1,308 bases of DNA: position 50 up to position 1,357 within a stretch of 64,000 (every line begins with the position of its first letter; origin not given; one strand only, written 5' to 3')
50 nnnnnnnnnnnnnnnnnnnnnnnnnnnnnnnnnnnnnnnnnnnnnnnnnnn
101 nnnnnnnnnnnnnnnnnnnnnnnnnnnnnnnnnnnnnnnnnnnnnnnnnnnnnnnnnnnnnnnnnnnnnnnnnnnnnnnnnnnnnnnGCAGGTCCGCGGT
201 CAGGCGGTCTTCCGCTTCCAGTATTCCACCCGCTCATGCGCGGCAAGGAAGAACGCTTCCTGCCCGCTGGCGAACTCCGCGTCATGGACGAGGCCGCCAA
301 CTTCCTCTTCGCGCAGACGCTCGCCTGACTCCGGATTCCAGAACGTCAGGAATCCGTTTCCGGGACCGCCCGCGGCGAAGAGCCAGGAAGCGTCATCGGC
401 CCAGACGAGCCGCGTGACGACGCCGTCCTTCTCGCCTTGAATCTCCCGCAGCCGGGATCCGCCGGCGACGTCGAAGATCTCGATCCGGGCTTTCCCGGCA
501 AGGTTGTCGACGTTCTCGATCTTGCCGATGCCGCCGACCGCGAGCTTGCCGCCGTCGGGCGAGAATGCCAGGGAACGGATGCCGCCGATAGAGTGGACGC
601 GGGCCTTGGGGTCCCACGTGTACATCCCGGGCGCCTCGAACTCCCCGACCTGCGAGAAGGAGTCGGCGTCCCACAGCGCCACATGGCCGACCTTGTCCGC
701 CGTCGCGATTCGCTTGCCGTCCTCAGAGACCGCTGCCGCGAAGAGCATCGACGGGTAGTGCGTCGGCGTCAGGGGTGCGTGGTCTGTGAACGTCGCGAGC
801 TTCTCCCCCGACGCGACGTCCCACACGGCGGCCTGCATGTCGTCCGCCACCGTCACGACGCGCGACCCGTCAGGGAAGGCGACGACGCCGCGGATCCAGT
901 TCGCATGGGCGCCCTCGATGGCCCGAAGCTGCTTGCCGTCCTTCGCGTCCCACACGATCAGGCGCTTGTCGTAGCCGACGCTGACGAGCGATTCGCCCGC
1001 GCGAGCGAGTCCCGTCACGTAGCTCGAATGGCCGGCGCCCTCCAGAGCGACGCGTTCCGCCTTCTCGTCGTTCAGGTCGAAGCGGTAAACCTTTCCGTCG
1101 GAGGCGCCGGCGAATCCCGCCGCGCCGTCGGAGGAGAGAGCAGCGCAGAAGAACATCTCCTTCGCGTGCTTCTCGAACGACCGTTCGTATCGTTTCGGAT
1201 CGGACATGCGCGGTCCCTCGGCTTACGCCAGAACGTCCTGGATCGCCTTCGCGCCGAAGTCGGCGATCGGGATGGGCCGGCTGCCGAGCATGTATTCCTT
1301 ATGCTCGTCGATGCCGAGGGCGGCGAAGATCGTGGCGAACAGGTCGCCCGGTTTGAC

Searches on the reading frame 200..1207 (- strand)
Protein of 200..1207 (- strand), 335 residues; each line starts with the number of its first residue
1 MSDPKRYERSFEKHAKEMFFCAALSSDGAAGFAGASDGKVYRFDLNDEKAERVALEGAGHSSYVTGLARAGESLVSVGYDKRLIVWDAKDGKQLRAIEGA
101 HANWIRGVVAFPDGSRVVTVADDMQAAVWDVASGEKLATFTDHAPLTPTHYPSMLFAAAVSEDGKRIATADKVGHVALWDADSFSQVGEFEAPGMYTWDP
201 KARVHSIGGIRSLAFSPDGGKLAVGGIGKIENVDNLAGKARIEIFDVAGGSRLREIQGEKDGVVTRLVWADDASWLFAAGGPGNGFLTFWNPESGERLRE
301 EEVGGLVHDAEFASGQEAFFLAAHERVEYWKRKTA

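Call 60: find_encoding_contigs(protein=window:200-1207:-, flank=10000, max_places=2)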
Protein window:200-1207:- (335 aa): 2 contigs read that carry it; 2 places shown.
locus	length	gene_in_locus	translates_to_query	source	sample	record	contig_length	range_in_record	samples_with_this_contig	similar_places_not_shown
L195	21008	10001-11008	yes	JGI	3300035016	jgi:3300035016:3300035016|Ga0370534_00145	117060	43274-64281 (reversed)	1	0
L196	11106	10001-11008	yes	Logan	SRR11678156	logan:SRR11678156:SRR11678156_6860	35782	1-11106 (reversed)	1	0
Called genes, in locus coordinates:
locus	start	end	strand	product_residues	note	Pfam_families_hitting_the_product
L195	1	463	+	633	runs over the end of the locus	PF00989:PAS, PF08448:PAS_4, PF13426:PAS_9, PF08447:PAS_3, PF00989:PAS, PF08448:PAS_4, PF13426:PAS_9, PF00512:HisKA, +3 more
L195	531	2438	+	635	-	PF02922:CBM_48 (weak), PF00128:Alpha-amylase, PF11941:DUF3459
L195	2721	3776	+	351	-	-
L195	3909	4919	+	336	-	-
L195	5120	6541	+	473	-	PF00990:GGDEF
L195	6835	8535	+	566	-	PF07583:PSCyt2, PF07587:PSD1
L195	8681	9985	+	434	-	PF07394:DUF1501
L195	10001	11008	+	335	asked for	PF24814:WD40_Prp19, PF24817:WD40_WDHD1_1st, PF25047:Beta-prop_TEP1_2nd, PF25173:Beta-prop_WDR3_1st, PF25175:Beta-prop_WDR5, PF25174:Beta-prop_THOC3, PF23381:Beta-prop_IFT122_1st, PF23414:Beta-prop_EML_2, +17 more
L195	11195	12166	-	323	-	PF03631:Virul_fac_BrkB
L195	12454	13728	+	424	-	-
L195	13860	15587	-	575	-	PF03815:LCCL, PF08642:Rxt3 (weak), PF03815:LCCL, PF08642:Rxt3 (weak), PF03815:LCCL, PF08642:Rxt3 (weak)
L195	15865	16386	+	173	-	-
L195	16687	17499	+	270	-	-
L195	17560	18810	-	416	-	PF01882:DUF58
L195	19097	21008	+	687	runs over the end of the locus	PF07596:SBP_bac_10 (weak)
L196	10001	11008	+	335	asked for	PF24814:WD40_Prp19, PF24817:WD40_WDHD1_1st, PF25047:Beta-prop_TEP1_2nd, PF25173:Beta-prop_WDR3_1st, PF25175:Beta-prop_WDR5, PF25174:Beta-prop_THOC3, PF23381:Beta-prop_IFT122_1st, PF23414:Beta-prop_EML_2, +17 more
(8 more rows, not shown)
